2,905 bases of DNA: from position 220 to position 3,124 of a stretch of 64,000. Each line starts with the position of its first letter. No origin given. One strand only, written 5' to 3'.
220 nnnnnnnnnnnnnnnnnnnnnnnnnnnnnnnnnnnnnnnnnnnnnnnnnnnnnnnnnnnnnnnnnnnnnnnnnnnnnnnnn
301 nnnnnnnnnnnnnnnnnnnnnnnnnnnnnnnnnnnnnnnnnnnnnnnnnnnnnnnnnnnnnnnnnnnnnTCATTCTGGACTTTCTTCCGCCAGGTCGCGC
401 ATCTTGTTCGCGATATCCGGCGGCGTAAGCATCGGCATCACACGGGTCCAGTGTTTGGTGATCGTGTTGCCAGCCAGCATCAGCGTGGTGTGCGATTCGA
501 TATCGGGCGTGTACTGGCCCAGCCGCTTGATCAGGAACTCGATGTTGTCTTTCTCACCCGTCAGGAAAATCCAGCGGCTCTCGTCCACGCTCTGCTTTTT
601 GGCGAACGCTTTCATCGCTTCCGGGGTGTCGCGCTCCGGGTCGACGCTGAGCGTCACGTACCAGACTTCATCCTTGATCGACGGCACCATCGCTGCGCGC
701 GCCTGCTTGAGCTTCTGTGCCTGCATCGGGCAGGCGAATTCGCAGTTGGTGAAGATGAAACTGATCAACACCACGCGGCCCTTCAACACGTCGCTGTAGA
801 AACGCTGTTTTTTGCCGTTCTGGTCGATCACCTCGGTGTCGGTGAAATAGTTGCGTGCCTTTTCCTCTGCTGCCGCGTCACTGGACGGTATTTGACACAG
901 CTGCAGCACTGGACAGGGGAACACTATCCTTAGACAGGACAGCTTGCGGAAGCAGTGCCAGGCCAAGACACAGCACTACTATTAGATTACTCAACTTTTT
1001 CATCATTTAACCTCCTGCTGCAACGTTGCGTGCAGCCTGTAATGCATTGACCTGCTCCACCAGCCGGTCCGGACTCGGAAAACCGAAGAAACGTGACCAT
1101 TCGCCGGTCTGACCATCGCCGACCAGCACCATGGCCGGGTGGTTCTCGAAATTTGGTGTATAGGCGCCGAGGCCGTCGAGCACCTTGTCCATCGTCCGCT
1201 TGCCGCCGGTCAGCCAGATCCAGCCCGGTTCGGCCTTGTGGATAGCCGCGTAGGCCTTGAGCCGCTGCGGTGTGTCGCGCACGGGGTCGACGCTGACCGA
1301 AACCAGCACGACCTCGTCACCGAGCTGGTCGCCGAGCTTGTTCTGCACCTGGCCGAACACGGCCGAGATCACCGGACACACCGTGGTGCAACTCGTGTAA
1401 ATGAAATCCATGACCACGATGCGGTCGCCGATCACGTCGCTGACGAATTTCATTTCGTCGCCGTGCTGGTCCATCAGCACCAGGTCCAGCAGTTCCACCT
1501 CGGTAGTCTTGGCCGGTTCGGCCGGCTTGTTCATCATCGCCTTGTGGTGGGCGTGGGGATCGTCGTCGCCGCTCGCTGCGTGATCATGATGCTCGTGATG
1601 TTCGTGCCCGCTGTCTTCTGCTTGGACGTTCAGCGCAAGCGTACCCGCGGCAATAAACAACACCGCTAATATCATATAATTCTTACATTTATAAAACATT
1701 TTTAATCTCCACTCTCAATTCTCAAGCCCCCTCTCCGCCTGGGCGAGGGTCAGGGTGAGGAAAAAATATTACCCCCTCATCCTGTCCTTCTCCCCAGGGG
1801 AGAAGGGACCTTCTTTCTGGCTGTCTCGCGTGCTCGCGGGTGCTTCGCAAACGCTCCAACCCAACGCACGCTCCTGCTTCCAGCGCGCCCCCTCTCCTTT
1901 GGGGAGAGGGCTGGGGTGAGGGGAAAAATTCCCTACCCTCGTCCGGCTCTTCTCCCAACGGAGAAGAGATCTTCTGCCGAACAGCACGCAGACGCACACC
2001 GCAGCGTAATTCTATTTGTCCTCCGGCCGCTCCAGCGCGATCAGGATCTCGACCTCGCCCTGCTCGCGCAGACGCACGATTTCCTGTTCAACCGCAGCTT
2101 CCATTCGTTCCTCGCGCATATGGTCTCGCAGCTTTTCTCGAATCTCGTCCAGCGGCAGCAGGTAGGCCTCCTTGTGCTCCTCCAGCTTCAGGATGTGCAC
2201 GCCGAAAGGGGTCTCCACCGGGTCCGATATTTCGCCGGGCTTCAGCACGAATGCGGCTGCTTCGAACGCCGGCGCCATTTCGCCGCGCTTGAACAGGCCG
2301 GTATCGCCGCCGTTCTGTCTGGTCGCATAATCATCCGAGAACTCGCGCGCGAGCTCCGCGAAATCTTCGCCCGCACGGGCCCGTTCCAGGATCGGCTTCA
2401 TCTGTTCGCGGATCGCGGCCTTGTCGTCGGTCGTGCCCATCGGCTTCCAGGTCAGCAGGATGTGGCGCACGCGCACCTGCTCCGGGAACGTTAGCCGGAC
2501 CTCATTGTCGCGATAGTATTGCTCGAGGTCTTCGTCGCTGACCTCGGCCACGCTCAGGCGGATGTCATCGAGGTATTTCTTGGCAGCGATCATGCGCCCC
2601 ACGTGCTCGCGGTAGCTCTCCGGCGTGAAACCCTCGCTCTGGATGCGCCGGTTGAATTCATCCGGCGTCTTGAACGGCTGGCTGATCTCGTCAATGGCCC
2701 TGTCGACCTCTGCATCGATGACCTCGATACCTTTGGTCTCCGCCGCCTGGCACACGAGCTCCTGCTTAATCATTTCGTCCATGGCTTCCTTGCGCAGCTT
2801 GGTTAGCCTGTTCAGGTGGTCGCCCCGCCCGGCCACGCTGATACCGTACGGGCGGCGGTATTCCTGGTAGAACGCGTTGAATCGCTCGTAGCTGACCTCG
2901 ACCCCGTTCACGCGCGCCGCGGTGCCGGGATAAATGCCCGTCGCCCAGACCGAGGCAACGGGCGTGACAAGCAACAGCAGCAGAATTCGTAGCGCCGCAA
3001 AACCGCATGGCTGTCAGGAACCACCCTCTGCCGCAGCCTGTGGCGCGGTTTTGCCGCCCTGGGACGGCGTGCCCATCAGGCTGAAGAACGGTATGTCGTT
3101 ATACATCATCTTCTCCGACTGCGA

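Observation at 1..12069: GC-rich copper/manganese-oxidase gene block beside a low-GC chromosome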

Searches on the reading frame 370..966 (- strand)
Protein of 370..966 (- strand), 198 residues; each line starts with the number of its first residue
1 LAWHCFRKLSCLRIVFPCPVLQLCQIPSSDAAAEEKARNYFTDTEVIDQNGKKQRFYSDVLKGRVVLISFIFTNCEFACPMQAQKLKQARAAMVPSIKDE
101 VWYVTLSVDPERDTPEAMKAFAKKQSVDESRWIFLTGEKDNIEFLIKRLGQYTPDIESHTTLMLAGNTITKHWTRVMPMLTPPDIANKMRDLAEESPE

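Call 5: search_protein_families(library=pfam, proteins=[window:370-966:-], max_evalue=0.01)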
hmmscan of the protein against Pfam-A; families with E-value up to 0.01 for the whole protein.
window:370-966:- (198 aa): 2 families
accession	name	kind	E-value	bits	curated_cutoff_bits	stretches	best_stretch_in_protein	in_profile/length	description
PF02630.20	SCO1-SenC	-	4.6e-19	69.1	22.8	1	46-153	6-107/134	SCO1/SenC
PF00578.27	AhpC-TSA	-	0.002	18.5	26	1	42-127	6-82/124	AhpC/TSA family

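Call 52: search_protein_families(library=ncbifam, proteins=[window:370-966:-], max_evalue=0.001)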
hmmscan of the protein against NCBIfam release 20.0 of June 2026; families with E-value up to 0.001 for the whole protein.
window:370-966:- (198 aa): 0 families

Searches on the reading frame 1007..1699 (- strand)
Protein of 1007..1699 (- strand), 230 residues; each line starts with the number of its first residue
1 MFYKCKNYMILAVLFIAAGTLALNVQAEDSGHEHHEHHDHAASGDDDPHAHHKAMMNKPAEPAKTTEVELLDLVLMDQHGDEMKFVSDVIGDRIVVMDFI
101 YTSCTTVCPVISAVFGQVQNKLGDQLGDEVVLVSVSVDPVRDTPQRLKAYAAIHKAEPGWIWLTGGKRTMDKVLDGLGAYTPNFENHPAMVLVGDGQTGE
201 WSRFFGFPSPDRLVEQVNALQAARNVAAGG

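Call 5: search_protein_families(library=pfam, proteins=[window:1007-1699:-], max_evalue=0.01)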
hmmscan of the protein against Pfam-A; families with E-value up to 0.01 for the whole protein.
window:1007-1699:- (230 aa): 1 family
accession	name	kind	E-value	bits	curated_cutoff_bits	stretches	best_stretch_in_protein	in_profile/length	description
PF02630.20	SCO1-SenC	-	2.7e-18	66.6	22.8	1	75-186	6-112/134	SCO1/SenC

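Call 52: search_protein_families(library=ncbifam, proteins=[window:1007-1699:-, L081:1845-3434:+], max_evalue=0.001)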
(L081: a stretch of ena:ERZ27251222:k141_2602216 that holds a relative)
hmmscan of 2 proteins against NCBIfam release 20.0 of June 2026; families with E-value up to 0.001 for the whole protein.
window:1007-1699:- (230 aa): 0 families

L081:1845-3434:+ (529 aa): 0 families

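Call 68: search_protein_families(library=pfam, proteins=[L081:1845-3434:+], max_evalue=0.01)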
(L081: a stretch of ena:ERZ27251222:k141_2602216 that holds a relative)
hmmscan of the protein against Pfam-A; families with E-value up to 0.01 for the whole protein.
L081:1845-3434:+ (529 aa): 4 families
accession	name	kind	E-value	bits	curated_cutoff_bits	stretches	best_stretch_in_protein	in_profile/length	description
PF13458.12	Peripla_BP_6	-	2e-33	116.9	31.7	1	170-513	1-339/343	Periplasmic binding protein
PF13433.12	Peripla_BP_5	-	5.7e-07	29.4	27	1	171-263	1-93/363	Periplasmic binding protein domain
PF00034.26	Cytochrom_C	-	2.8e-05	25.8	21.3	1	71-156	12-87/90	Cytochrome c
PF13442.11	Cytochrome_CBB3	-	0.0016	19.1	27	1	71-155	14-68/68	Cytochrome C oxidase, cbb3-type, subunit III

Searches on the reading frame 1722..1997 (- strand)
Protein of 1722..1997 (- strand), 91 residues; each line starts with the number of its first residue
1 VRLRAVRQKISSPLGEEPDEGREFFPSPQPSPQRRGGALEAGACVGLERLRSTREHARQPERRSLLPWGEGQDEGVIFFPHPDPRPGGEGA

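Call 5: search_protein_families(library=pfam, proteins=[window:1722-1997:-], max_evalue=0.01)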
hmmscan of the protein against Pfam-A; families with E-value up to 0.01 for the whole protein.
window:1722-1997:- (91 aa): 0 families

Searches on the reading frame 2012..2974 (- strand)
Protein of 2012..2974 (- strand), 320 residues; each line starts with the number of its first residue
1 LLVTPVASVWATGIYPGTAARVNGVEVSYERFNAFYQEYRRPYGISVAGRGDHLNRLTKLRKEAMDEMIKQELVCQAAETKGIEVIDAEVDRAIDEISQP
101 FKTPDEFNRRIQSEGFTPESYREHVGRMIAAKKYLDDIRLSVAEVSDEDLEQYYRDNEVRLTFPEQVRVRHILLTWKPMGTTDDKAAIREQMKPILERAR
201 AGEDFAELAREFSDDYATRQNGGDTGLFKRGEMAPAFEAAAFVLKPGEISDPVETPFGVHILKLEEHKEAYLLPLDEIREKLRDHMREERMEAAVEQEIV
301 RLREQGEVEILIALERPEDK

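Call 5: search_protein_families(library=pfam, proteins=[window:2012-2974:-], max_evalue=0.01)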
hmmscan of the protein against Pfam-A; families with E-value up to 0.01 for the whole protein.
window:2012-2974:- (320 aa): 6 families
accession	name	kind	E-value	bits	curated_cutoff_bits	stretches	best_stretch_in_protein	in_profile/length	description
PF00639.27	Rotamase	-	9.9e-30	103.8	21.7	1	171-265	1-96/97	PPIC-type PPIASE domain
PF13616.12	Rotamase_3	-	3e-28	99.1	22.5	1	163-267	12-115/116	PPIC-type PPIASE domain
PF13145.12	Rotamase_2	-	2.2e-18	67.7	27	1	145-280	1-121/121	PPIC-type PPIASE domain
PF13624.11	SurA_N_3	-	1.7e-15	57.6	27.2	1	17-134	39-161/162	SurA-like N-terminal domain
PF13623.11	SurA_N_2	-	2e-12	47.6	28.5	1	17-109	41-138/145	SurA-like N-terminal domain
PF09312.16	SurA_N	-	3.6e-09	37.2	30.8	1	58-131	40-114/118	SurA N-terminal domain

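Call 52: search_protein_families(library=ncbifam, proteins=[window:2012-2974:-, L081:1845-3434:+], max_evalue=0.001)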
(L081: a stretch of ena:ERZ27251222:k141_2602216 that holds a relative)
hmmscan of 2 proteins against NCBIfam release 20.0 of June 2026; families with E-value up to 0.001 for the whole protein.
window:2012-2974:- (320 aa): 11 families
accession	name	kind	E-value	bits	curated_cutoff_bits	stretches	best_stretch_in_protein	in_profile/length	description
NF000809.0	PRK00059.1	equivalog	2.8e-41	142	303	1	37-309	62-329/336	peptidylprolyl isomerase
TIGR02933.1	nifM_nitrog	equivalog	3.5e-28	99.2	168.2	1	71-293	38-246/256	nitrogen fixation protein NifM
NF002827.0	PRK03002.1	equivalog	2e-26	92.7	343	1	68-298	54-254/285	peptidylprolyl isomerase PrsA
NF008054.0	PRK10788.1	equivalog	6.6e-26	91.2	493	2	191-290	283-381/626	peptidylprolyl isomerase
NF002824.0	PRK02998.1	subfamily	6.5e-24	84.8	360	1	59-295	44-249/283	peptidylprolyl isomerase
NF008038.0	PRK10770.1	equivalog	7.5e-23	81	394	2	166-268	284-384/431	peptidylprolyl isomerase SurA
NF002846.0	PRK03095.1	equivalog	1.5e-19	70.6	361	1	68-271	51-225/287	peptidylprolyl isomerase PrsA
NF003356.0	PRK04405.1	subfamily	4e-12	45.8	339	1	67-268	56-237/299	peptidylprolyl isomerase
NF011969.0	PRK15441.1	equivalog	3.9e-09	36.8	127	1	194-264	20-89/93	peptidylprolyl isomerase PpiC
NF051879.1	TDE1658_narrow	equivalog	1.3e-08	34.2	340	1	60-102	62-105/342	MOSP complex formation periplasmic protein, TDE1658 family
TIGR02925.1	cis_trans_EpsD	equivalog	5.1e-06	26.3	108.9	1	18-96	28-96/232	EpsD family peptidyl-prolyl cis-trans isomerase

L081:1845-3434:+ (529 aa): 0 families

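Call 68: search_protein_families(library=pfam, proteins=[L081:1845-3434:+], max_evalue=0.01)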
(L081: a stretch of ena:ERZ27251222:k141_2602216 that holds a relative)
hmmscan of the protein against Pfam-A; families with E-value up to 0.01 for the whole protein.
L081:1845-3434:+ (529 aa): 4 families
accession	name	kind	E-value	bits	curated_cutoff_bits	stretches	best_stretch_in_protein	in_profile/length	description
PF13458.12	Peripla_BP_6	-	2e-33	116.9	31.7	1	170-513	1-339/343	Periplasmic binding protein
PF13433.12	Peripla_BP_5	-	5.7e-07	29.4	27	1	171-263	1-93/363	Periplasmic binding protein domain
PF00034.26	Cytochrom_C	-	2.8e-05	25.8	21.3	1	71-156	12-87/90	Cytochrome c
PF13442.11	Cytochrome_CBB3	-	0.0016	19.1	27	1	71-155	14-68/68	Cytochrome C oxidase, cbb3-type, subunit III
